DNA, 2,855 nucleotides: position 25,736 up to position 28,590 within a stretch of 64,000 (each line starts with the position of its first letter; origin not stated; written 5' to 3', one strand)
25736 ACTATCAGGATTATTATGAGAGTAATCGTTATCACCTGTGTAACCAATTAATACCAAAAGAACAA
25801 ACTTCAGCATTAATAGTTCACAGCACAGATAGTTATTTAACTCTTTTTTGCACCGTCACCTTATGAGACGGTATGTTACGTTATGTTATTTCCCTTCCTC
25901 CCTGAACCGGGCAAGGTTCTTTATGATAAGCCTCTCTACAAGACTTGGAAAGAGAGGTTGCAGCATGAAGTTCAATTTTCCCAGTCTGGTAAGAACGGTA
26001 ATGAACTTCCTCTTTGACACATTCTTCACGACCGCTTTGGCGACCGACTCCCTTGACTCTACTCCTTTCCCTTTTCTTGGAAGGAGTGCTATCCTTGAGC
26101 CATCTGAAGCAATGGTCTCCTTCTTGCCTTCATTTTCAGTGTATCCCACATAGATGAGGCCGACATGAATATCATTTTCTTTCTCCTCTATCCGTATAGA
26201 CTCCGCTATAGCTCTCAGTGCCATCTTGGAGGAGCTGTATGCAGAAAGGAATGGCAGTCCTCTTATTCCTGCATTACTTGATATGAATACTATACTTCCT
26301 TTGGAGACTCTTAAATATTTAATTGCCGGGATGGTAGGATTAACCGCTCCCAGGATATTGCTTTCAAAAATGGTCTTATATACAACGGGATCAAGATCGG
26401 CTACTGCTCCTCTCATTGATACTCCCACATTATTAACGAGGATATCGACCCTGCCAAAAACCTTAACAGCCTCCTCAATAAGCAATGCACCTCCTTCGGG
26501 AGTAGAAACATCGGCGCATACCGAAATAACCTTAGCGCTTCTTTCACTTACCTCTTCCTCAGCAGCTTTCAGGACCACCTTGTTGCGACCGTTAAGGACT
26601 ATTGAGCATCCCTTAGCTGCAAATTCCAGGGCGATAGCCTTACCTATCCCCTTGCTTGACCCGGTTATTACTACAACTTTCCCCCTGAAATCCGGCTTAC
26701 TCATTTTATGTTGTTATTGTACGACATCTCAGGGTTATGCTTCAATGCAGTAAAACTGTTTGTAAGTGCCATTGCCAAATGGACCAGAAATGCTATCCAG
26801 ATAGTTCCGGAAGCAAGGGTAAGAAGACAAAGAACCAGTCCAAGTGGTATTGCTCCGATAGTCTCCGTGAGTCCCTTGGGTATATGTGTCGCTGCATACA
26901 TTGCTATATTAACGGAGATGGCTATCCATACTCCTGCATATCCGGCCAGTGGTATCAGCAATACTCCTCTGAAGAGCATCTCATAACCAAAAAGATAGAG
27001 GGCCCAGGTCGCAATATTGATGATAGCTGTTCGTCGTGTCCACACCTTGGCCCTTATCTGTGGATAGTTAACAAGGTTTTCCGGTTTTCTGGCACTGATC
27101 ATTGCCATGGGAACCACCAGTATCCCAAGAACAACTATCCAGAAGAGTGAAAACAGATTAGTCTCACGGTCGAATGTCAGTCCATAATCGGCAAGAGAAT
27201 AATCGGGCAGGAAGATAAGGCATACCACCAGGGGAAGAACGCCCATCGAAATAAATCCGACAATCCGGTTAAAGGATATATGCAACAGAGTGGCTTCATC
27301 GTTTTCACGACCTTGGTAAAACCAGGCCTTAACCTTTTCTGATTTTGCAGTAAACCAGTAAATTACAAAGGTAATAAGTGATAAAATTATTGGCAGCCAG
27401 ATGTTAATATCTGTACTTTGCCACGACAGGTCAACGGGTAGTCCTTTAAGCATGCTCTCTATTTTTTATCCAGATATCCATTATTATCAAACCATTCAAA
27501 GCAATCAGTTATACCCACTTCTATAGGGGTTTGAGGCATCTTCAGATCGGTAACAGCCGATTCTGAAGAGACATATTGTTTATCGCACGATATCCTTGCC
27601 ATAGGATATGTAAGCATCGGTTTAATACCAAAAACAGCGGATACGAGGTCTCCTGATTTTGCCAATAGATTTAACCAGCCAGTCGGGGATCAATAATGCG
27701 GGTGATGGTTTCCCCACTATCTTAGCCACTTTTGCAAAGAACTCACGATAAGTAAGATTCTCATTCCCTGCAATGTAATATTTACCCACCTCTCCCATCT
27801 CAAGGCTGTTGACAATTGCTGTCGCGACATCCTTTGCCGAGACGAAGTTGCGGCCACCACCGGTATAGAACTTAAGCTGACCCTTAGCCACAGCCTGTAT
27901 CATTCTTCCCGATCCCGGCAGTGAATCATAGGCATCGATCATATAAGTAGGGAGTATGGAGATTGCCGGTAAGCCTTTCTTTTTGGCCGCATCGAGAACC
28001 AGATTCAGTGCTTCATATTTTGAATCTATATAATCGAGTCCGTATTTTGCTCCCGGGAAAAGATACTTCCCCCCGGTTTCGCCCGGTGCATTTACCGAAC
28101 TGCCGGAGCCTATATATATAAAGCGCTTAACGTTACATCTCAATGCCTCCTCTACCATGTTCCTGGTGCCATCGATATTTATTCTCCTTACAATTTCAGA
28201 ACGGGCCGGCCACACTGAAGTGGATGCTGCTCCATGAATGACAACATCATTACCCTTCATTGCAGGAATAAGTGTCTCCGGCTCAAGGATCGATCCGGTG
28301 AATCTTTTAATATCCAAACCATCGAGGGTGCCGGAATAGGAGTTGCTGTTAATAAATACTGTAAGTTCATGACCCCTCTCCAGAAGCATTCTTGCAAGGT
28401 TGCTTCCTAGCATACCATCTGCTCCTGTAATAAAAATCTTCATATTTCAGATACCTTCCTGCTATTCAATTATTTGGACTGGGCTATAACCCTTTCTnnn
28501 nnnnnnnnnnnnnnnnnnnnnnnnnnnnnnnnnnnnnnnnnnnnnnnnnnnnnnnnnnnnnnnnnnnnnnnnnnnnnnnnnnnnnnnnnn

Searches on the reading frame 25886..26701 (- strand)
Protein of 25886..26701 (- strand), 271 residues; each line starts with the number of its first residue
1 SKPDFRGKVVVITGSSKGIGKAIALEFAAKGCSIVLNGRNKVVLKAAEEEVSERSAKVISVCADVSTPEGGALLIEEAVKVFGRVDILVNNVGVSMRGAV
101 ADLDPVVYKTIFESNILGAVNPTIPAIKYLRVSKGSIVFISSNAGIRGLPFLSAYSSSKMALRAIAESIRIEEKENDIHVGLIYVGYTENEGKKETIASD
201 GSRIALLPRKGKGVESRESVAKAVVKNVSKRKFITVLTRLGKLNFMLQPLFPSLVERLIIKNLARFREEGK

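Call 101: search_protein_families(library=pfam, proteins=[window:25886-26701:-], max_evalue=0.00001)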
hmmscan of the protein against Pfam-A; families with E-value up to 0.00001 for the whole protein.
window:25886-26701:- (271 aa): 3 families
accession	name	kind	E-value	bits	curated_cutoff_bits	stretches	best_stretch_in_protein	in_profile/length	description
PF00106.31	adh_short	-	4.2e-43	147.6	26.6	1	8-195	1-189/195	short chain dehydrogenase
PF13561.12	adh_short_C2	-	1.5e-27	97.2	27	1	16-192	5-180/236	Enoyl-(Acyl carrier protein) reductase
PF08659.16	KR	-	6.3e-09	36.4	22.6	1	10-170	3-164/180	KR domain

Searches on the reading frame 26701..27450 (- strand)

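Call 101: search_protein_families(library=pfam, proteins=[window:26701-27450:-], max_evalue=0.00001)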
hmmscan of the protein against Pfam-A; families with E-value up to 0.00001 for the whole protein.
window:26701-27450:- (249 aa): 1 family
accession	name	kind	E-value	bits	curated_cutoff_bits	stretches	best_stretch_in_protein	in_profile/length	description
PF02517.21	Rce1-like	-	5.9e-09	36.5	22.4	1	146-227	9-90/93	Type II CAAX prenyl endopeptidase Rce1-like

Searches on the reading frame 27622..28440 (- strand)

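Call 101: search_protein_families(library=pfam, proteins=[window:27622-28440:-], max_evalue=0.00001)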
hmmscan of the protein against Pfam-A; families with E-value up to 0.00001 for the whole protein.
window:27622-28440:- (272 aa): 7 families
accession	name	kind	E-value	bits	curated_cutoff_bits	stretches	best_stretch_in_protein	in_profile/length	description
PF01370.27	Epimerase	-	4.6e-26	92.1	20.9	1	2-222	1-237/240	NAD dependent epimerase/dehydratase family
PF13460.12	NAD_binding_10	-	5.7e-14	52.8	27.2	1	6-214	1-182/184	NAD(P)H-binding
PF01073.25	3Beta_HSD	-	7.2e-14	51.9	22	1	4-207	2-223/280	3-beta hydroxysteroid dehydrogenase/isomerase family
PF16363.11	GDP_Man_Dehyd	-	2.2e-12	47.5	27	1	3-243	1-267/332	GDP-mannose 4,6 dehydratase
PF07993.18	NAD_binding_4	-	2e-11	44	20.1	1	60-193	85-231/258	Male sterility protein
PF02719.21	Polysacc_synt_2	-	1.1e-08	35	20.2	1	2-117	1-133/293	Polysaccharide biosynthesis protein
PF04321.23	RmlD_sub_bind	-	3.7e-08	33.2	27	1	1-110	2-99/287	RmlD substrate binding domain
